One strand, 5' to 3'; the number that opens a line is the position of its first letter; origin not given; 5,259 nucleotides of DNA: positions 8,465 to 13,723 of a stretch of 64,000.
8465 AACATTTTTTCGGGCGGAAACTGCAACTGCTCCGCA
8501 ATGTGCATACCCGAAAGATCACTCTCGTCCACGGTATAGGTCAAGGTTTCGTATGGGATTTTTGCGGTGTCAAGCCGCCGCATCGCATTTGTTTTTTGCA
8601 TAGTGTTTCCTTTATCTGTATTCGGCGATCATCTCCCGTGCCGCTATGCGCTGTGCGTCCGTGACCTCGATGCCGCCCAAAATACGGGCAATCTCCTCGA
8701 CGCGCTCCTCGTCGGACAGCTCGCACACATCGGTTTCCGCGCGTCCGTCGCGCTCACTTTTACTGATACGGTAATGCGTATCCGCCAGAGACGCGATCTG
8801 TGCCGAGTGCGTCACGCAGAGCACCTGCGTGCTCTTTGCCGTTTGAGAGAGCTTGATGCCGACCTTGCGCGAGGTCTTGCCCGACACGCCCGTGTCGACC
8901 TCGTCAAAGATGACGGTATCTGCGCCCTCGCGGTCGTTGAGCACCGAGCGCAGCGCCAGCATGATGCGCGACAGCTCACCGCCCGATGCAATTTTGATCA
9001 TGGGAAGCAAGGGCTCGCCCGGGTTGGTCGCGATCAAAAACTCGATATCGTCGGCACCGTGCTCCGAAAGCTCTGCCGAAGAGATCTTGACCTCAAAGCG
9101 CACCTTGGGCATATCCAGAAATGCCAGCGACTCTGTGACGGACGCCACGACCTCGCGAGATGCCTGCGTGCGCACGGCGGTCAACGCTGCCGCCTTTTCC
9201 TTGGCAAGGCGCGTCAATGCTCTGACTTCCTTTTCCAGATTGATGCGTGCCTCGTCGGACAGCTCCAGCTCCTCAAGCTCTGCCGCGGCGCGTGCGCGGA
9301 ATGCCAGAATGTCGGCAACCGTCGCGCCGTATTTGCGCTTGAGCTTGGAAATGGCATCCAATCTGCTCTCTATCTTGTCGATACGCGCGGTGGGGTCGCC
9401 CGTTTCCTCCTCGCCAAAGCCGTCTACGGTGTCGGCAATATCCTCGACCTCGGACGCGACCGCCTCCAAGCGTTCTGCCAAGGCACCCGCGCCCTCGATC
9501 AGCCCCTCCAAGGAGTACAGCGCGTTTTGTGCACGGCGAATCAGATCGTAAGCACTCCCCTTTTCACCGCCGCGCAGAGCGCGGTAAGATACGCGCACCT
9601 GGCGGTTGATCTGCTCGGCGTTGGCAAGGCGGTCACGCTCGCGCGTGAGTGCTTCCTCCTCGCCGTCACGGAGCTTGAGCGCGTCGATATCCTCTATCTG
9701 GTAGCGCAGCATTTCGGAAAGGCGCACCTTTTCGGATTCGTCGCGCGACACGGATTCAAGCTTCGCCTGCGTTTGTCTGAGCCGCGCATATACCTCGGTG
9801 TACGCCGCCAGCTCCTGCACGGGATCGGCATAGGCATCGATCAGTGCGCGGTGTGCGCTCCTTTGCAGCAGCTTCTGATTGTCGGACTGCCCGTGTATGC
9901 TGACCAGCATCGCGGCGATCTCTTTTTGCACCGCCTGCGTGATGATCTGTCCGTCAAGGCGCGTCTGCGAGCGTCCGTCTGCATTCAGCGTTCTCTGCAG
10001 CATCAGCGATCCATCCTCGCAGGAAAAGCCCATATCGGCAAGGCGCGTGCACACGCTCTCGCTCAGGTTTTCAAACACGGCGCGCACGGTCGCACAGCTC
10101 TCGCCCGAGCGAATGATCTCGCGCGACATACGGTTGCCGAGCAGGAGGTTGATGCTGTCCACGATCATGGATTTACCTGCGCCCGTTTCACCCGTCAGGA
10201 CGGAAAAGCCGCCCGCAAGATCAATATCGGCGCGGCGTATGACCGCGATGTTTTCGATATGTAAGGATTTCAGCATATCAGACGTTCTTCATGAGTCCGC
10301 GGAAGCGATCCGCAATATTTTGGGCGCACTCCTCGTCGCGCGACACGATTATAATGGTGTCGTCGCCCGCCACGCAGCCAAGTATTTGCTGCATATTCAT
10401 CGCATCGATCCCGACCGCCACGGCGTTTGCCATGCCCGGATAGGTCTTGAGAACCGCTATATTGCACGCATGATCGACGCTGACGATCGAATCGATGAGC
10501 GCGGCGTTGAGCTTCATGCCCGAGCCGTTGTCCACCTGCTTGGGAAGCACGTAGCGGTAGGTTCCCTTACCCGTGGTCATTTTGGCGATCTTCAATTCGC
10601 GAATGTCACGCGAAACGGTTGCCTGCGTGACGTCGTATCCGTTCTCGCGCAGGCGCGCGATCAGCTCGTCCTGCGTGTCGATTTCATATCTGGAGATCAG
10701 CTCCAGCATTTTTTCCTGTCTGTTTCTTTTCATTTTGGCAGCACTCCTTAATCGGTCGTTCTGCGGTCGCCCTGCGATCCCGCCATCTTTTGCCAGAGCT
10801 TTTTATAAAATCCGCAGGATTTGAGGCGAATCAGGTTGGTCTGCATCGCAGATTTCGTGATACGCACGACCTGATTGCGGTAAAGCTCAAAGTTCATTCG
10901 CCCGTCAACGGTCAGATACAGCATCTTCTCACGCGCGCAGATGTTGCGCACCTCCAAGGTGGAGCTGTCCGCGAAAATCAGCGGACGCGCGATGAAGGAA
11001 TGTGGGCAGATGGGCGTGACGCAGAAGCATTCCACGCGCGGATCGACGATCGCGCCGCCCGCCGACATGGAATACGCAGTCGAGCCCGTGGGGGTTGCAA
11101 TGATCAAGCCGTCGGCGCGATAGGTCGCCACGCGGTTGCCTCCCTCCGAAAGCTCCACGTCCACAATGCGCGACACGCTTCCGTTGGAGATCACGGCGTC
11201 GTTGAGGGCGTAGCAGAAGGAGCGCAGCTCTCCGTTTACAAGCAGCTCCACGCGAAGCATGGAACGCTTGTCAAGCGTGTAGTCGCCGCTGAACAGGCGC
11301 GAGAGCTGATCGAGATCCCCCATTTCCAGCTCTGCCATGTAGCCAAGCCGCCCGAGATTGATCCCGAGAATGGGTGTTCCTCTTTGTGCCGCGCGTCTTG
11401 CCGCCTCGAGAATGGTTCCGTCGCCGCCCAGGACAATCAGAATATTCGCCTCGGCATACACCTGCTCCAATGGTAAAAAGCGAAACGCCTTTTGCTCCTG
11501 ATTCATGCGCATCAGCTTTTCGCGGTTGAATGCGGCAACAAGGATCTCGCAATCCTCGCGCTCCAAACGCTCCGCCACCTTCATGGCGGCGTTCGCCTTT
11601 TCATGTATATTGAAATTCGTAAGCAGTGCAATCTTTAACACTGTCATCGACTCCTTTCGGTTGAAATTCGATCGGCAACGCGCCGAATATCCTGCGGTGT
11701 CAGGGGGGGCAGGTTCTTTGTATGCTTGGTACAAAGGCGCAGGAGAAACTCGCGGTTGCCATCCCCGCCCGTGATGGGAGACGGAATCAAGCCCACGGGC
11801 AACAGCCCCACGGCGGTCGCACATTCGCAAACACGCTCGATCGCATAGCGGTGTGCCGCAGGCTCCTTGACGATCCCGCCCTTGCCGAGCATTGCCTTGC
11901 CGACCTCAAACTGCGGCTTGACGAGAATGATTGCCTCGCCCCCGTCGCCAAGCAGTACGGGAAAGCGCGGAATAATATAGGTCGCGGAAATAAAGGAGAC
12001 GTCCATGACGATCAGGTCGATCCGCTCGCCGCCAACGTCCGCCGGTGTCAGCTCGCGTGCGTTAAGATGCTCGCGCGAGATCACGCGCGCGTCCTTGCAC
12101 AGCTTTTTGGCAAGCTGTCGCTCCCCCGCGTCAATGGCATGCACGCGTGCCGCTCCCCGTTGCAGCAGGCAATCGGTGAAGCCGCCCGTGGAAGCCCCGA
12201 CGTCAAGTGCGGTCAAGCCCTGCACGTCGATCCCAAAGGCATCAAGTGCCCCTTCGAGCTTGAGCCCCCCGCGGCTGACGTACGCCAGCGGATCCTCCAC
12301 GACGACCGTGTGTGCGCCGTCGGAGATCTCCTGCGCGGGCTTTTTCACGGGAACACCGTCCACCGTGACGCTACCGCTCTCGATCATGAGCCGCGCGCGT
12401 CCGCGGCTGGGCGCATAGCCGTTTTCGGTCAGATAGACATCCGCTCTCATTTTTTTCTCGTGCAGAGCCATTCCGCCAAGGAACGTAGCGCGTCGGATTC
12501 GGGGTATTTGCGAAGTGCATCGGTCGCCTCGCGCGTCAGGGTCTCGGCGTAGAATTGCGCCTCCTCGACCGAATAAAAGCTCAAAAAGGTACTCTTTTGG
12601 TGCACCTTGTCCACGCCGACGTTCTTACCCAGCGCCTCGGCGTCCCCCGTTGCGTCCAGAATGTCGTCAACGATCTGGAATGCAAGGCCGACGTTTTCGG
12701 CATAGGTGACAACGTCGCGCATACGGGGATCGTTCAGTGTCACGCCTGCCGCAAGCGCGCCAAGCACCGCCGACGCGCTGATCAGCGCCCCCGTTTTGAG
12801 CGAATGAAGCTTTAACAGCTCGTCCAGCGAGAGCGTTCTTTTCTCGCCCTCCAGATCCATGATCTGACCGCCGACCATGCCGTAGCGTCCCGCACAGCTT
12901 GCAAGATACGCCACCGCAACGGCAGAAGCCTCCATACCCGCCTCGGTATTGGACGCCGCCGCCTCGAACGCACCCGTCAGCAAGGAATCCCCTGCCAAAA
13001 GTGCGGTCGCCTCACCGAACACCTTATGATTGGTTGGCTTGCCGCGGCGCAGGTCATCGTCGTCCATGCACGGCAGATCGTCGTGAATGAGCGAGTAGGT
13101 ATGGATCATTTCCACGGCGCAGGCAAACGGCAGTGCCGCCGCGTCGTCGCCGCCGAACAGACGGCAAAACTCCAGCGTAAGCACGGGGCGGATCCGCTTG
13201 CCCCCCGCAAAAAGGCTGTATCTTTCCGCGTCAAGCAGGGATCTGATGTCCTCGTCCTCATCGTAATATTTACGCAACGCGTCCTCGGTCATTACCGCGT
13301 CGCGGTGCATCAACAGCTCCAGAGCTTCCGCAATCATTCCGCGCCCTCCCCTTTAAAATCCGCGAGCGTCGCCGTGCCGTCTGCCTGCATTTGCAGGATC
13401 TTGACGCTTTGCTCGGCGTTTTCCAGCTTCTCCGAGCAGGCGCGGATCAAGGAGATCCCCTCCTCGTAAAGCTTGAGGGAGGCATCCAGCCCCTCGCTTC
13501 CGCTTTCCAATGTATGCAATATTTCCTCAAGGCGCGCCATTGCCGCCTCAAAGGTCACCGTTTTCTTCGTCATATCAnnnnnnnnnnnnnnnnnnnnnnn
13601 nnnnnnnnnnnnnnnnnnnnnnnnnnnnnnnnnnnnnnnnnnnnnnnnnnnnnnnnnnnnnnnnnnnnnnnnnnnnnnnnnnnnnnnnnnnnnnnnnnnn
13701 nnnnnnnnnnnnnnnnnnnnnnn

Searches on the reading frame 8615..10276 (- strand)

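Call 26: search_protein_families(library=pfam, proteins=[window:8615-10276:-])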
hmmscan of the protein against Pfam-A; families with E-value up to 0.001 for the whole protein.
window:8615-10276:- (554 aa): 4 families
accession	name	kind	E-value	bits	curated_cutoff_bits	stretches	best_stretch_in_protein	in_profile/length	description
PF02463.25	SMC_N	-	2.2e-20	73.5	40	1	1-508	1-215/220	RecF/RecN/SMC N terminal domain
PF13476.12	AAA_23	-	1.1e-12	49.5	27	1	4-188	1-188/201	AAA domain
PF13555.12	AAA_29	-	7.9e-05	22.8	27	1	15-47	16-47/61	P-loop containing region of AAA domain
PF13175.12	AAA_15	-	0.00093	19.3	32.1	0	1-49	1-50/374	AAA ATPase domain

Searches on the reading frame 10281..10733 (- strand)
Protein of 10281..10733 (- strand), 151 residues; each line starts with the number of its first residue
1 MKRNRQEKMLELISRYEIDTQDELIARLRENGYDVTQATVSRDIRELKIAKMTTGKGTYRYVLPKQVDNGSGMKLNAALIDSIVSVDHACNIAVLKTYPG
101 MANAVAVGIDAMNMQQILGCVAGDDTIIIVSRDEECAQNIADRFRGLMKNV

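Call 26: search_protein_families(library=pfam, proteins=[window:10281-10733:-])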
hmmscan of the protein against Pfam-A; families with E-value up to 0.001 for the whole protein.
window:10281-10733:- (151 aa): 2 families
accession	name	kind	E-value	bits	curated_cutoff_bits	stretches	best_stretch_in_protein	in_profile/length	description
PF02863.23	Arg_repressor_C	-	2.5e-25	88.6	25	1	81-145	3-67/68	Arginine repressor, C-terminal domain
PF01316.27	Arg_repressor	-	1.2e-23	83.1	27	1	2-66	3-67/70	Arginine repressor, DNA binding domain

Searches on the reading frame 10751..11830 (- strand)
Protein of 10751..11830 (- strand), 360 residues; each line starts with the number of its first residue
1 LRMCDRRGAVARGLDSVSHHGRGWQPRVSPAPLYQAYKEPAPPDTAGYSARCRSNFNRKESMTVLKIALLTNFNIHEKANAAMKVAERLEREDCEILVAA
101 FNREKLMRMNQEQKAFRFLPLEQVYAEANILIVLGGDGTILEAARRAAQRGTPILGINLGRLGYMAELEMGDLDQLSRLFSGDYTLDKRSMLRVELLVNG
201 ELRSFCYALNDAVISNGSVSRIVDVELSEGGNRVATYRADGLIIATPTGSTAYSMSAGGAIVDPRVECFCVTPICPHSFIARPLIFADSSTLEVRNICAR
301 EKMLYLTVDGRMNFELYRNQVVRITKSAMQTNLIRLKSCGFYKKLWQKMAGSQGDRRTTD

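Call 26: search_protein_families(library=pfam, proteins=[window:10751-11830:-])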
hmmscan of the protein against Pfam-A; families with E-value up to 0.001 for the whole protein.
window:10751-11830:- (360 aa): 2 families
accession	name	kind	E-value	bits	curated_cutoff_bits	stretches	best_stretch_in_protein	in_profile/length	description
PF20143.4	NAD_kinase_C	-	9.3e-34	116.3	23.7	1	209-336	1-126/126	ATP-NAD kinase C-terminal domain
PF01513.26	NAD_kinase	-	1e-15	58.6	25.5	1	67-180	1-126/130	ATP-NAD kinase N-terminal domain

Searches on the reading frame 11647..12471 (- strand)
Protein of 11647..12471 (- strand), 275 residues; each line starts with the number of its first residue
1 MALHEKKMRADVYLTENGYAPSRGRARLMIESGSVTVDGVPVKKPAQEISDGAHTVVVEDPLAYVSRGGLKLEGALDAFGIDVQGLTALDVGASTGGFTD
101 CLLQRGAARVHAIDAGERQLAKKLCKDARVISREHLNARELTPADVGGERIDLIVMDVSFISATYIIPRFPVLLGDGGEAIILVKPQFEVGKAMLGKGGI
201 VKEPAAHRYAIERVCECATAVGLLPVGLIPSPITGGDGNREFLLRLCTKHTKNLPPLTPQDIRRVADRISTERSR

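Call 26: search_protein_families(library=pfam, proteins=[window:11647-12471:-])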
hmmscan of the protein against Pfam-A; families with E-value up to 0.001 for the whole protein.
window:11647-12471:- (275 aa): 3 families
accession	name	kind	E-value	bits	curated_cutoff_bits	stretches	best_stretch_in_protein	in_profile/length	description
PF01728.25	FtsJ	-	2.4e-39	135.5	24.1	1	64-244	1-177/181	FtsJ-like methyltransferase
PF01479.30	S4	-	1.3e-09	38.1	22.8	1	8-52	1-45/48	S4 domain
PF13649.12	Methyltransf_25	-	0.00055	21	27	1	89-156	2-70/97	Methyltransferase domain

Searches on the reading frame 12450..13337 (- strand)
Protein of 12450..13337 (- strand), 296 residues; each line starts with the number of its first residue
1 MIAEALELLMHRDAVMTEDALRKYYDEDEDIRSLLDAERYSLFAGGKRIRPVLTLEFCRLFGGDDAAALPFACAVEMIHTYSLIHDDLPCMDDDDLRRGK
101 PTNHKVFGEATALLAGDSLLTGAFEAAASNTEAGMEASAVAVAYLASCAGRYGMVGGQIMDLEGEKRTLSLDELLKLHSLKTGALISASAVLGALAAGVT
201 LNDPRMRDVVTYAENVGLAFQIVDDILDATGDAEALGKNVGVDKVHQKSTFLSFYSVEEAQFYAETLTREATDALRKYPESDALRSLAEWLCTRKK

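Call 26: search_protein_families(library=pfam, proteins=[window:12450-13337:-])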
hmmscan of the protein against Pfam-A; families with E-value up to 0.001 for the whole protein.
window:12450-13337:- (296 aa): 1 family
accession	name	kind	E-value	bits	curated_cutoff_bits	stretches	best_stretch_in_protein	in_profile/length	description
PF00348.22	polyprenyl_synt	-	1.7e-56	191.6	27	1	36-262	6-224/251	Polyprenyl synthetase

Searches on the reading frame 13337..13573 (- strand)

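Call 37: search_protein_families(library=pfam, proteins=[window:13337-13573:-])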
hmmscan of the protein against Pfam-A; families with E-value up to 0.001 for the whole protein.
window:13337-13573:- (79 aa): 1 family
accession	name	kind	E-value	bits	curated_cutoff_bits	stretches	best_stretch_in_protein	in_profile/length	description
PF02609.21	Exonuc_VII_S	-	4.1e-20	72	24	1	8-58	1-51/52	Exonuclease VII small subunit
